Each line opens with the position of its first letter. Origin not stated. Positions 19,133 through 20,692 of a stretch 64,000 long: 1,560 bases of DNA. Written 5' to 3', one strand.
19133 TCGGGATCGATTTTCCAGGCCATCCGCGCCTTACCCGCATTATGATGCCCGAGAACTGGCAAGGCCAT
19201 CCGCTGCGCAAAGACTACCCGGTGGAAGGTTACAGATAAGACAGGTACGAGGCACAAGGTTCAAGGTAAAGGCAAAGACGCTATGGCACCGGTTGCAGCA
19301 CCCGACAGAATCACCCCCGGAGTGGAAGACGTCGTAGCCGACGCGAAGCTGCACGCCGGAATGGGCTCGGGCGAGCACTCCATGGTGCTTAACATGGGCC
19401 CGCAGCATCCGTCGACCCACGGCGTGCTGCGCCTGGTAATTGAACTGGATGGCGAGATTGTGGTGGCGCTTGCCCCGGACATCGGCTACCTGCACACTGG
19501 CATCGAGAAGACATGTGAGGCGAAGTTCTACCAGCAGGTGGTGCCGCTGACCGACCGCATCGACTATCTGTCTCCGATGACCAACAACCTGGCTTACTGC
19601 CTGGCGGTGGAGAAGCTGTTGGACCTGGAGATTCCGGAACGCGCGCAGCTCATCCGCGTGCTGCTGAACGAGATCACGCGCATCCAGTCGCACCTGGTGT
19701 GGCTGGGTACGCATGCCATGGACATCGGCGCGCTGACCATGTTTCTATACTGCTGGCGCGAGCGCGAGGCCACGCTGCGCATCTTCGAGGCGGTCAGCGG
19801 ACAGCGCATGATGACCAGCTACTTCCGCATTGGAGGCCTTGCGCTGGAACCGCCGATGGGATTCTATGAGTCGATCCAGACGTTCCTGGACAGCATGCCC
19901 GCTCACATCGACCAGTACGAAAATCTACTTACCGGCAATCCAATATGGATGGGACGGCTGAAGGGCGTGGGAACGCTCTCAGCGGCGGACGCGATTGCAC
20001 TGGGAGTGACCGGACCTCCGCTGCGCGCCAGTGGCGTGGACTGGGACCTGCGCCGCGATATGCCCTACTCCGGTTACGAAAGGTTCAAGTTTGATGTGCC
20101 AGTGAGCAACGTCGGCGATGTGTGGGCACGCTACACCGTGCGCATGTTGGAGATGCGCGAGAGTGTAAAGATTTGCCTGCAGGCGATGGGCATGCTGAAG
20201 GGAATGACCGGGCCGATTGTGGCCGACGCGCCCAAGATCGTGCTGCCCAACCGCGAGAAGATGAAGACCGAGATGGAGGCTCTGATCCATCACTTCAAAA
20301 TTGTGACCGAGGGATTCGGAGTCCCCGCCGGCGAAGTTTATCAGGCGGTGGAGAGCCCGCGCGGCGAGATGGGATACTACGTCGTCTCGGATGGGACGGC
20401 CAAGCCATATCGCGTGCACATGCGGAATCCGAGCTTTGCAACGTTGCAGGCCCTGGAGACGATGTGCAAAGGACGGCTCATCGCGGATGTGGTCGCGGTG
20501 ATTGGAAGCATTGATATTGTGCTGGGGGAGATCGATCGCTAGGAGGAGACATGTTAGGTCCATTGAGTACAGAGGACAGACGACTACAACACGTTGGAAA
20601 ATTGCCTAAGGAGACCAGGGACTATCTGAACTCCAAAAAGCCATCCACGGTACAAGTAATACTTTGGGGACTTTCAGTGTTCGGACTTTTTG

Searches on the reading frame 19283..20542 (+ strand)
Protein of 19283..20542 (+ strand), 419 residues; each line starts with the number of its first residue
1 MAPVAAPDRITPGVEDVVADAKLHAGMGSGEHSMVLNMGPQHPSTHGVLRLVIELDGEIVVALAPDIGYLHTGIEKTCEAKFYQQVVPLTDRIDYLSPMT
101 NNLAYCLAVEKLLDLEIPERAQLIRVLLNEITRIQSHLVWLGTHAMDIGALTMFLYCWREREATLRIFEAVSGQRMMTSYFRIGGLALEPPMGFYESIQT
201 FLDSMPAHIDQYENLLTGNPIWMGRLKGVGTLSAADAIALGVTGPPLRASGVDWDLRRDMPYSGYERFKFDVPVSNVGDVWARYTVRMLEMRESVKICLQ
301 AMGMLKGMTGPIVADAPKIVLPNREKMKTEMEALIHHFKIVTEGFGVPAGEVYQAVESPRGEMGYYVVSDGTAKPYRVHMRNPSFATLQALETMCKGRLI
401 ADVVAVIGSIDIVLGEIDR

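Call 37: find_homologous_proteins(query=window:19283-20542:+, max_evalue=1e-50)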
Query window:19283-20542:+ (419 aa): 8000 proteins with E <= 1e-50 among 8000 candidates; the best 120 are listed.
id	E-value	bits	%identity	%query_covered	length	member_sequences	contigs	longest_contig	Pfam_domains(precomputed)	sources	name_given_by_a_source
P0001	3.5e-282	954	100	100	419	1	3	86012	PF00346.25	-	-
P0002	1.3e-268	909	95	100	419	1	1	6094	PF00374.25,PF00346.25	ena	-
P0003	8.4e-268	906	95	100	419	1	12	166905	PF00374.25,PF00346.25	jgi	-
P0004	3.3e-267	904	94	100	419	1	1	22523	PF00346.25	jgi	jgi:NADH-quinone oxidoreductase subunit D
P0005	5.6e-267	903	94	100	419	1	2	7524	PF00374.25,PF00346.25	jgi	jgi:NADH-quinone oxidoreductase subunit D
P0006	1.2e-266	902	94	100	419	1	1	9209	PF00346.25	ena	-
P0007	3.2e-263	891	92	100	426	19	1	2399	PF00374.25,PF00346.25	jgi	jgi:NADH-quinone oxidoreductase subunit D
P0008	1.4e-262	889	93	100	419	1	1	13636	PF00346.25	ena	-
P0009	2.1e-262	888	92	100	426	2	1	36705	PF00374.25,PF00346.25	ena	-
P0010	4.2e-262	887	93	100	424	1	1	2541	PF00346.25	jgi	-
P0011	1.6e-261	885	93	99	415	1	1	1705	PF00346.25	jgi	jgi:NADH-quinone oxidoreductase subunit D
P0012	1.7e-261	885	92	100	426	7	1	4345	PF00374.25,PF00346.25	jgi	jgi:NADH-quinone oxidoreductase subunit D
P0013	1.6e-260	882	92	100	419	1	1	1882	PF00346.25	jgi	jgi:NADH-quinone oxidoreductase subunit D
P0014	4.1e-260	881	91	100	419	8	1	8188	PF00346.25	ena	-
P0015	7.9e-260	880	92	99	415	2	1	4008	PF00346.25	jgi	jgi:NADH-quinone oxidoreductase subunit D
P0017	6.5e-259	877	91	100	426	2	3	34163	PF00346.25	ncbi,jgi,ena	ncbi:MAG: NADH dehydrogenase (quinone) subunit D [Acidobacteriaceae bacterium]|jgi:NADH-quinone oxid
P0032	5.4e-256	867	89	100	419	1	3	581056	PF00374.25,PF00346.25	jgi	jgi:NADH-quinone oxidoreductase subunit D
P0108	3.1e-246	835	87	100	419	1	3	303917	PF00374.25,PF00346.25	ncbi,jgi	ncbi:MAG: NADH dehydrogenase (quinone) subunit D [Acidobacteriaceae bacterium]|jgi:NADH-quinone oxid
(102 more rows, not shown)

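Call 38: find_encoding_contigs(protein=P0003, flank=10000, max_places=2)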
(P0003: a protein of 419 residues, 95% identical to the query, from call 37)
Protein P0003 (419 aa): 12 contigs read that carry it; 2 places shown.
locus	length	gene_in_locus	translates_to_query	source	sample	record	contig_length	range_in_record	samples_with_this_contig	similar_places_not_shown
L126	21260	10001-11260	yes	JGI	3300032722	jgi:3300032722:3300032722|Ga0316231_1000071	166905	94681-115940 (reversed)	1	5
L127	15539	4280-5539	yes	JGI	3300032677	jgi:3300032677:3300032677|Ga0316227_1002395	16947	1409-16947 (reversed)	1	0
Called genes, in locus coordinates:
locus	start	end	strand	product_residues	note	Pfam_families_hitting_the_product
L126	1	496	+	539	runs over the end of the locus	PF02366:PMT, PF13231:PMT_2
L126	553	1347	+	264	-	PF00398:RrnaAD, PF13649:Methyltransf_25 (weak)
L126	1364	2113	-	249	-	-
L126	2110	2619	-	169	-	PF02075:RuvC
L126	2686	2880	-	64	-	-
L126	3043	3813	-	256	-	PF05690:ThiG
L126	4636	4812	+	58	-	-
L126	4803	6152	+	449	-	PF01566:Nramp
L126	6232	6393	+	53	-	-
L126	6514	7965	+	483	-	PF04966:OprB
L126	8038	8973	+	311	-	PF06750:A24_N_bact, PF01478:Peptidase_A24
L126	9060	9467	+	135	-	PF00507:Oxidored_q4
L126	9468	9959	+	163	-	PF00329:Complex1_30kDa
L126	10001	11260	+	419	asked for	PF00374:NiFeSe_Hases (weak), PF00346:Complex1_49kDa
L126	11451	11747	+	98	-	-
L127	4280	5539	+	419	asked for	PF00374:NiFeSe_Hases (weak), PF00346:Complex1_49kDa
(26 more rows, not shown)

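Call 39: find_encoding_contigs(protein=P0017, flank=10000, max_places=1)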
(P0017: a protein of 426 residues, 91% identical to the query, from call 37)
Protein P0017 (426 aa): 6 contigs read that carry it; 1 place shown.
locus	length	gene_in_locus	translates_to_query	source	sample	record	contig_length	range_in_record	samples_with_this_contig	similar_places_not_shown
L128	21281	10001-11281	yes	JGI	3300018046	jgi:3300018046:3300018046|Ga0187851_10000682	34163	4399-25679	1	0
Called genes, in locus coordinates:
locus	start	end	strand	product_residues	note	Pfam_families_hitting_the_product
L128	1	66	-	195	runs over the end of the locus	PF13505:OMP_b-brl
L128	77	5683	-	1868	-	PF01436:NHL (faint), PF25021:TEN_NHL, PF16640:Big_3_5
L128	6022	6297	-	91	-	PF02583:Trns_repr_metal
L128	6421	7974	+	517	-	PF04966:OprB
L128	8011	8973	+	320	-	PF06750:A24_N_bact, PF01478:Peptidase_A24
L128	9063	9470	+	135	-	PF00507:Oxidored_q4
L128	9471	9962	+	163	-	PF00329:Complex1_30kDa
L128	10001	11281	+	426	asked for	PF00346:Complex1_49kDa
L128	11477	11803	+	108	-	-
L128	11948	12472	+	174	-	PF01257:2Fe-2S_thioredx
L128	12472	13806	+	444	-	PF01512:Complex1_51K, PF10531:SLBB, PF22461:SLBB_2, PF10589:NADH_4Fe-4S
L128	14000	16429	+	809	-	PF13510:Fer2_4, PF10588:NADH-G_4Fe-4S_3, PF12838:Fer4_7 (faint), PF13237:Fer4_10 (faint), PF22117:Fer4_Nqo3, PF04879:Molybdop_Fe4S4 (weak), PF00384:Molybdopterin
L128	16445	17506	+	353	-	PF00146:NADHdh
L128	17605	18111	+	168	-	PF00499:Oxidored_q3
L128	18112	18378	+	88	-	-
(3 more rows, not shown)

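Call 40: find_encoding_contigs(protein=P0032, flank=10000, max_places=1)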
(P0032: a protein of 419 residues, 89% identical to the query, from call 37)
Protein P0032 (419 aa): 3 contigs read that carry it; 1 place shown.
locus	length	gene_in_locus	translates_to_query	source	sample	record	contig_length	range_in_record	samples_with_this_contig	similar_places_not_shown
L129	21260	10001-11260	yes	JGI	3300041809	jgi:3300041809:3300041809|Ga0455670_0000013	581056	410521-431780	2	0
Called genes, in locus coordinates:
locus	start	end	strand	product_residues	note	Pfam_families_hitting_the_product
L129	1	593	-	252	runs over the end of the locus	PF00027:cNMP_binding (weak), PF13545:HTH_Crp_2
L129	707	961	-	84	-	-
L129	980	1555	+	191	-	PF00398:RrnaAD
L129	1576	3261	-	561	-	PF04773:FecR (weak), PF20245:DUF6600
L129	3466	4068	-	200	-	-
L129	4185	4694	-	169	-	PF02075:RuvC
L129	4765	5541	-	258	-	PF05690:ThiG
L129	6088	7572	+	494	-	PF04966:OprB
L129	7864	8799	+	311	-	PF06750:A24_N_bact, PF01478:Peptidase_A24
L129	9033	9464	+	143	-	PF00507:Oxidored_q4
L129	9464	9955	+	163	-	PF00329:Complex1_30kDa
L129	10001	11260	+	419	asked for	PF00374:NiFeSe_Hases (weak), PF00346:Complex1_49kDa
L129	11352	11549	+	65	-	-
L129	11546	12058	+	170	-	PF01257:2Fe-2S_thioredx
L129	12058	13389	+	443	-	PF01512:Complex1_51K, PF10531:SLBB, PF22461:SLBB_2, PF10589:NADH_4Fe-4S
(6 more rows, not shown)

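Call 41: find_encoding_contigs(protein=P0108, flank=10000, max_places=1)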
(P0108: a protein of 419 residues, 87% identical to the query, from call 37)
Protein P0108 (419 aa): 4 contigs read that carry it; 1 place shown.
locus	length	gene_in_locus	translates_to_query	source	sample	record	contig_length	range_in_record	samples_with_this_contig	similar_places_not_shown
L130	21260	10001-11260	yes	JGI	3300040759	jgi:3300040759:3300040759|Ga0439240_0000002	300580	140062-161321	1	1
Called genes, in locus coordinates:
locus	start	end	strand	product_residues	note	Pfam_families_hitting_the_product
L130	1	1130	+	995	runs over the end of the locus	PF17132:Glyco_hydro_106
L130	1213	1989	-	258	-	PF00027:cNMP_binding (weak), PF13545:HTH_Crp_2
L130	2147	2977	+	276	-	PF00398:RrnaAD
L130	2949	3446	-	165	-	-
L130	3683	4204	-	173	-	PF02075:RuvC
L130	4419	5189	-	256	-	PF05690:ThiG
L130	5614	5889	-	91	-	PF02583:Trns_repr_metal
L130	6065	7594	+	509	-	PF04966:OprB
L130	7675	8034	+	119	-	PF01047:MarR (weak), PF12840:HTH_20, PF25212:HVO_A0114, PF09339:HTH_IclR (weak)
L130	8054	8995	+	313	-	PF06750:A24_N_bact, PF01478:Peptidase_A24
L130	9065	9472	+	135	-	PF00507:Oxidored_q4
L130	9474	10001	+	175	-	PF00329:Complex1_30kDa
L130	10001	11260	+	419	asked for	PF00374:NiFeSe_Hases (weak), PF00346:Complex1_49kDa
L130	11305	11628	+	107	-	-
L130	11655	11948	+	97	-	-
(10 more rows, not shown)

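Call 44: find_related_loci(query=window:19283-20542:+, collection=metagenome_contigs, flank=6000)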
Query window:19283-20542:+ (419 aa) in metagenome_contigs; peptide patterns used: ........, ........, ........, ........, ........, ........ (x = any residue, [..] = any of these).
600 stretches matched a pattern (row limit reached: there are more); 594 encode a relative of the query (tblastn E <= 1e-3); the best 80 are kept; 80 distinct loci.
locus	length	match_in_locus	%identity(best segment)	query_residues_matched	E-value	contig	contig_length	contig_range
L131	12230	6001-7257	92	1-419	0e+0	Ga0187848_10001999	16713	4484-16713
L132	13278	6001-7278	90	1-419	0e+0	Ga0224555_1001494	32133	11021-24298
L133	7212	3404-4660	89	1-419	0e+0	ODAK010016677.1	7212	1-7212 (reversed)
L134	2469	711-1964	91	2-419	0e+0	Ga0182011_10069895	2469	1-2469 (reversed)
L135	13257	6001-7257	88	1-419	0e+0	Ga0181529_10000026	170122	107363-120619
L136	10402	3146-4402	86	1-419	0e+0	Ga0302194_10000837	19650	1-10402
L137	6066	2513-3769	86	1-419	0e+0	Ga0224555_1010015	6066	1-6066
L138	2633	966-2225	83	1-419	0e+0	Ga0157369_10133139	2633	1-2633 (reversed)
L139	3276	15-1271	82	1-419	0e+0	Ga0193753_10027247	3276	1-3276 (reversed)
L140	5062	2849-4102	84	1-419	0e+0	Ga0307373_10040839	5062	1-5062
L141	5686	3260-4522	81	1-419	0e+0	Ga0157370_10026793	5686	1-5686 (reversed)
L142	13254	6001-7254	82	1-419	0e+0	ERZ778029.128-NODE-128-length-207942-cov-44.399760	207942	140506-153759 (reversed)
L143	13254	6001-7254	82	1-419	0e+0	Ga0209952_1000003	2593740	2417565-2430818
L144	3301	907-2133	83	10-419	0e+0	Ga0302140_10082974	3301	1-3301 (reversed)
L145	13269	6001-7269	80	1-419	0e+0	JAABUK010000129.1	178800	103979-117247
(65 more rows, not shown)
